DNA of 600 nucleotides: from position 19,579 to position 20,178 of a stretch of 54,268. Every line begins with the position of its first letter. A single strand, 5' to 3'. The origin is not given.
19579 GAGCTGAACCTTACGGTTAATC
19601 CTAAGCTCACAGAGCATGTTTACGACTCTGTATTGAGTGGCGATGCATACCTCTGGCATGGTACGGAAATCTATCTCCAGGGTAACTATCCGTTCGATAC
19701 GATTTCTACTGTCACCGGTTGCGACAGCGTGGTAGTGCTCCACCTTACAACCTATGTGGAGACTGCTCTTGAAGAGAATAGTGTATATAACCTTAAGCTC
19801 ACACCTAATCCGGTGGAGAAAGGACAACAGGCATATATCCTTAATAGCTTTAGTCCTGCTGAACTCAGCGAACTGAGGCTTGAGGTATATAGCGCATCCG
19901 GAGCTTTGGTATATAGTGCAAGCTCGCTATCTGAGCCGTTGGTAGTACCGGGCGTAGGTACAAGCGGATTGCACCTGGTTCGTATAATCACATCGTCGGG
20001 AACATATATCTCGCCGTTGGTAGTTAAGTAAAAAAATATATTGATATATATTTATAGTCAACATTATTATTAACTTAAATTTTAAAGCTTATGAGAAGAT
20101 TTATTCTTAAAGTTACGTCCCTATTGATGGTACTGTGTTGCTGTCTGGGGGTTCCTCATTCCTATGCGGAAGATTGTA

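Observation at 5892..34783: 29-kb, two-operon island of four giant T9SS-tailed surface proteins plus a barrel/OmpA anchor pair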

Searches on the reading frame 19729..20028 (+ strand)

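Call 23: search_protein_families(library=ncbifam, proteins=[window:19729-20028:+], max_evalue=10)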
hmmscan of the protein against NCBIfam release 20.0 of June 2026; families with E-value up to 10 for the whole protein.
window:19729-20028:+ (100 aa): 2 families
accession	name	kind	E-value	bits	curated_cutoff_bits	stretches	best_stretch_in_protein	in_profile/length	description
TIGR04183.1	Por_Secre_tail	domain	1.8e-06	27.8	23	1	25-100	2-72/72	T9SS type A sorting domain-containing protein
NF033708.1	T9SS_Cterm_ChiA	domain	0.052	13.4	40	1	52-94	5-49/55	T9SS sorting signal type C domain-containing protein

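Call 24: search_protein_families(library=pfam, proteins=[window:19729-20028:+], max_evalue=10)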
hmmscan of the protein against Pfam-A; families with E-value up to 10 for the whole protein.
window:19729-20028:+ (100 aa): 1 family
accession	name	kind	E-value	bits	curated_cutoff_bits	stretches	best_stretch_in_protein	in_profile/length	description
PF18962.6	Por_Secre_tail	-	0.11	13.2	27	1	26-96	3-72/75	Secretion system C-terminal sorting domain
